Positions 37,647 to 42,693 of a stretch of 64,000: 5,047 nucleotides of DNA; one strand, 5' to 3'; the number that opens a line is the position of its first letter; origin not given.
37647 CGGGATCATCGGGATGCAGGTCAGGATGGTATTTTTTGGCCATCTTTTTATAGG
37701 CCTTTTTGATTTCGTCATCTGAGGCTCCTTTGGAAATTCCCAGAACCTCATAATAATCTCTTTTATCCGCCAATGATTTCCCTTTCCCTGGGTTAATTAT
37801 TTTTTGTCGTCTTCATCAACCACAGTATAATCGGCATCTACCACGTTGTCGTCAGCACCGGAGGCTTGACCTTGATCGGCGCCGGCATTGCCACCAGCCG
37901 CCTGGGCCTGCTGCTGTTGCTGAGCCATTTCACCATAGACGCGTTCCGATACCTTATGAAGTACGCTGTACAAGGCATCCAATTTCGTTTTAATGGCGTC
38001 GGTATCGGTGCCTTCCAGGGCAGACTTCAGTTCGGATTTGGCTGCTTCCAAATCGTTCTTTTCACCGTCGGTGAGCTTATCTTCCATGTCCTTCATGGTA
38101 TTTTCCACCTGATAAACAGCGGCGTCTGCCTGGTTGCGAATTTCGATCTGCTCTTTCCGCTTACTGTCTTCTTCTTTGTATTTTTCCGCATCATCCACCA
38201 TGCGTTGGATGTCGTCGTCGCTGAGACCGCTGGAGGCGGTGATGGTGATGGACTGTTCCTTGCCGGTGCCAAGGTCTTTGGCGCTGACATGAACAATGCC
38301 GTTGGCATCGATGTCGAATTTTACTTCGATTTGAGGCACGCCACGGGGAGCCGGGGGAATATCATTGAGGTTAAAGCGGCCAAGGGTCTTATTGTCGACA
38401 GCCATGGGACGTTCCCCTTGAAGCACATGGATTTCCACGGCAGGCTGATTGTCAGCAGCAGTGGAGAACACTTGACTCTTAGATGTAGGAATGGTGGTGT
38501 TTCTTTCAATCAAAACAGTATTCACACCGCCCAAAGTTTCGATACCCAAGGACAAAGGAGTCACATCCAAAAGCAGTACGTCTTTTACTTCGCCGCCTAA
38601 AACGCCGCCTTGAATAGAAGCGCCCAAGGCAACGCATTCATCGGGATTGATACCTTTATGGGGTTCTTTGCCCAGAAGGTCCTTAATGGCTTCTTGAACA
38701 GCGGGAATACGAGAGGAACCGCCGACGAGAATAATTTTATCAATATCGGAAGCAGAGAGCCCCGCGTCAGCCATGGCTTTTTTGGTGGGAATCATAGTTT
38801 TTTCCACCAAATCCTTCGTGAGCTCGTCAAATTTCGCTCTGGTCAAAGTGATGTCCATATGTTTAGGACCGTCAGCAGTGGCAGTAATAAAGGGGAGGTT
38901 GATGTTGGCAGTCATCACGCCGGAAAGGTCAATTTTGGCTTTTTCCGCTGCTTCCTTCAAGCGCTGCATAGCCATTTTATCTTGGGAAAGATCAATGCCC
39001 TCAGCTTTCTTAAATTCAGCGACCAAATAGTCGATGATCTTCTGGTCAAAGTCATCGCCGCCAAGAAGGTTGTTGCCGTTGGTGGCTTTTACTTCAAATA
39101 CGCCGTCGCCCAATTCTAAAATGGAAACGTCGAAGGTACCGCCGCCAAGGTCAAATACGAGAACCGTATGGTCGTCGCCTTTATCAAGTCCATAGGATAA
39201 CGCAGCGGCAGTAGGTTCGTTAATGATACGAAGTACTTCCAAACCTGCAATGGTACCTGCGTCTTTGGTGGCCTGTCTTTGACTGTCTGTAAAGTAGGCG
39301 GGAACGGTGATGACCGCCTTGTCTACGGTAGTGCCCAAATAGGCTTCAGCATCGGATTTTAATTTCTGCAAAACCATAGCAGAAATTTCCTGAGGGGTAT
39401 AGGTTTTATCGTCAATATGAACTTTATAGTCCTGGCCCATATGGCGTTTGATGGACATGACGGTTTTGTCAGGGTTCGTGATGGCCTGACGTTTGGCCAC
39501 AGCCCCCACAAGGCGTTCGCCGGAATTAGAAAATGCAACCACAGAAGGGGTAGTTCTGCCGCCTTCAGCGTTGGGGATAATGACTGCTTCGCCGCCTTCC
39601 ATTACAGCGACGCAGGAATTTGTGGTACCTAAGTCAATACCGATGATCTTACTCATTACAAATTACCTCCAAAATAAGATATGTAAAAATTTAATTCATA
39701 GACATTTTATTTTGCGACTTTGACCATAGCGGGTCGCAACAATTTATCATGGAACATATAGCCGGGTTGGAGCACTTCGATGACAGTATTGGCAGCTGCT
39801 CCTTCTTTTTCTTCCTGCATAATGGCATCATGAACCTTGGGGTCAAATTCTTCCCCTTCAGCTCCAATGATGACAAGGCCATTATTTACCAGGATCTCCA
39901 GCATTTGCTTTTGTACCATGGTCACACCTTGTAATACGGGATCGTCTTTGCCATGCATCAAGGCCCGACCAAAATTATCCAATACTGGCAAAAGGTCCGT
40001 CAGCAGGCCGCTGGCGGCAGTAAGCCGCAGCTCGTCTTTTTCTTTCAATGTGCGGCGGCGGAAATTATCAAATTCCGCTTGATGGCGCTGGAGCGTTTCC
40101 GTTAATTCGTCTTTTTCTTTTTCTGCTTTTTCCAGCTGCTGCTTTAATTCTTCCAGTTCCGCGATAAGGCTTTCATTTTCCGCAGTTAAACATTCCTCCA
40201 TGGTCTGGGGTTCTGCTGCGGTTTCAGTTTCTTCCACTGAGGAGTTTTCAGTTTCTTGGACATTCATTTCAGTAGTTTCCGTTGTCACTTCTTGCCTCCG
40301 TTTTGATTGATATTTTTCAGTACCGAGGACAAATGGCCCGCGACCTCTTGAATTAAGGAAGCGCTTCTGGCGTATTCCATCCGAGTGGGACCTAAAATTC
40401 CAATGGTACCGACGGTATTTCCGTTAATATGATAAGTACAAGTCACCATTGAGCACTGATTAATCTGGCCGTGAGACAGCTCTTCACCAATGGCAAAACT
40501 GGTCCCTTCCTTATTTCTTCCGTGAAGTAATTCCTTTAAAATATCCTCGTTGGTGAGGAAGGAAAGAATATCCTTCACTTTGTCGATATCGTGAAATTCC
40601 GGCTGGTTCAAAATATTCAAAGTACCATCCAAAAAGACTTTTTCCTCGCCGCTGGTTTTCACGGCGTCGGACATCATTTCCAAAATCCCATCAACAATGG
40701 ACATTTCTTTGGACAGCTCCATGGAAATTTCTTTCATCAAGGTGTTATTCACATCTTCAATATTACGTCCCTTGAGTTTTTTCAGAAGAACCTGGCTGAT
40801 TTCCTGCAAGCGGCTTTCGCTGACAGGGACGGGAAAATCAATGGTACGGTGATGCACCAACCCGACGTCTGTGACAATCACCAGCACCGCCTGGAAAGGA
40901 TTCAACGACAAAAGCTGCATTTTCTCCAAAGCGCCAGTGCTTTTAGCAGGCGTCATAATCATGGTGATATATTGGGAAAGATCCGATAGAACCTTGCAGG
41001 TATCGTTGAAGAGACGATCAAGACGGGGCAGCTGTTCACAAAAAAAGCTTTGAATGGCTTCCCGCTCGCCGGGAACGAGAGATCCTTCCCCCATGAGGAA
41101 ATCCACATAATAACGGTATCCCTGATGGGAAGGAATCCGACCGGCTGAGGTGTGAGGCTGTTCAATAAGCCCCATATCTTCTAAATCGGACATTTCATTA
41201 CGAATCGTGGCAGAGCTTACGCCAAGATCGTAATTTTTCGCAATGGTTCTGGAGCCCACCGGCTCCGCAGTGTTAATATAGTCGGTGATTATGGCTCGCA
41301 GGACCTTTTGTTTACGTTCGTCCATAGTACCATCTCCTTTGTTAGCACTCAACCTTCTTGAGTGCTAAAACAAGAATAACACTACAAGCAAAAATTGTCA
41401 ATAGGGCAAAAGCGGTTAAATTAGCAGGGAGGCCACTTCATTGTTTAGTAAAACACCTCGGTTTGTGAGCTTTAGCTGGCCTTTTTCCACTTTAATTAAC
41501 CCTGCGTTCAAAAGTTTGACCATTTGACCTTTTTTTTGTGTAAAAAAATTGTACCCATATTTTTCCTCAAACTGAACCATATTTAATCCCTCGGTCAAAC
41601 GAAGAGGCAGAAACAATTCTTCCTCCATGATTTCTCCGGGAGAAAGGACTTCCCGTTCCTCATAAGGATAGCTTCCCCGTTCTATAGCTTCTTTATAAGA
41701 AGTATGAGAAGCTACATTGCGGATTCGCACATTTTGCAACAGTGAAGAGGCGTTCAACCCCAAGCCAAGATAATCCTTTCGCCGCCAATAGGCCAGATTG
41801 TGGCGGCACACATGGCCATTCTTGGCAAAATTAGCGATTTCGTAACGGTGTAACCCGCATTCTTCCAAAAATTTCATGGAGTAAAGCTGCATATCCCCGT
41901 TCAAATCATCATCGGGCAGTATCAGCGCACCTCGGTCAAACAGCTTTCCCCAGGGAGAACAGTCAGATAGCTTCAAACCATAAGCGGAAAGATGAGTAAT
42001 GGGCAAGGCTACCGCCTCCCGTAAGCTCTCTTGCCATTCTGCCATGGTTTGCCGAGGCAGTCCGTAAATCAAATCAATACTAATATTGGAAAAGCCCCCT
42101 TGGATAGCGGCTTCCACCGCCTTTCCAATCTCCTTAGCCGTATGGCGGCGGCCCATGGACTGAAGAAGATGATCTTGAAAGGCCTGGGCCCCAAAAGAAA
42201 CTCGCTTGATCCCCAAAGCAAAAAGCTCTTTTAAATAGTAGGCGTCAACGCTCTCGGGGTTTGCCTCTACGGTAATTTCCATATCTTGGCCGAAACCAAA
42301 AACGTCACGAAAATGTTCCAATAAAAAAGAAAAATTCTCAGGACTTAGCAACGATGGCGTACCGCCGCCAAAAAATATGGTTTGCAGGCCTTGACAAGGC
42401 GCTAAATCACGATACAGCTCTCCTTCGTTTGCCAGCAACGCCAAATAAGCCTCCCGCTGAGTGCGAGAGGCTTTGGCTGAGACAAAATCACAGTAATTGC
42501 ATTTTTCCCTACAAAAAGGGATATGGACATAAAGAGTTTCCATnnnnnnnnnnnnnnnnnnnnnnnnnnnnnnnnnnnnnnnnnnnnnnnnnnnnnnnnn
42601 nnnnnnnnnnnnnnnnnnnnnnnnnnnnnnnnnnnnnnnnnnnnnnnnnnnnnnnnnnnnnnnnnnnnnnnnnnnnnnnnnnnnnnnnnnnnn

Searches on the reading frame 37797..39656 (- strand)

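Call 75: search_protein_families(library=pfam, proteins=[window:37797-39656:-], max_evalue=0.00001)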
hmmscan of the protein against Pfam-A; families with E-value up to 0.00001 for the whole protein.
window:37797-39656:- (619 aa): 2 families
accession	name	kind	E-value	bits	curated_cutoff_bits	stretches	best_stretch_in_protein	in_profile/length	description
PF00012.26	HSP70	-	2.4e-255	848.8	20.6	1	4-574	1-598/599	Hsp70 protein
PF06723.19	MreB_Mbl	-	4.5e-23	82.1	27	1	3-347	2-316/327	MreB/Mbl protein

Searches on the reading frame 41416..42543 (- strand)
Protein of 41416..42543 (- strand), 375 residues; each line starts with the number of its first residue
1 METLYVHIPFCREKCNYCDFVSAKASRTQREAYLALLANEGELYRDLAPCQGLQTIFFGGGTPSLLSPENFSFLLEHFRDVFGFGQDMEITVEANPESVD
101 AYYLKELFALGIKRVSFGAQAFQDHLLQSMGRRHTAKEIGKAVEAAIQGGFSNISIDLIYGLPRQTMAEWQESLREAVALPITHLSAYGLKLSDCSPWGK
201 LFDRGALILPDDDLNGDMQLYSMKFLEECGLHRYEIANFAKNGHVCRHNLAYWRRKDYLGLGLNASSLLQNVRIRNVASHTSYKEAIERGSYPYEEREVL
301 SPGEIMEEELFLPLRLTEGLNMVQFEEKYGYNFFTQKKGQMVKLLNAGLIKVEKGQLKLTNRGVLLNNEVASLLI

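Call 77: search_protein_families(library=pfam, proteins=[window:41416-42543:-], max_evalue=0.00001)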
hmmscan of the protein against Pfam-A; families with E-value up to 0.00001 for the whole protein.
window:41416-42543:- (375 aa): 2 families
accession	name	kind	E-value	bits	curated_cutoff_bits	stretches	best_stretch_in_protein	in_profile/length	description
PF04055.27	Radical_SAM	-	1.9e-25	90.4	29.5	1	5-176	1-165/166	Radical SAM superfamily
PF06969.22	HemN_C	-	3.6e-11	43.4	24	1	300-366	1-67/67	HemN C-terminal domain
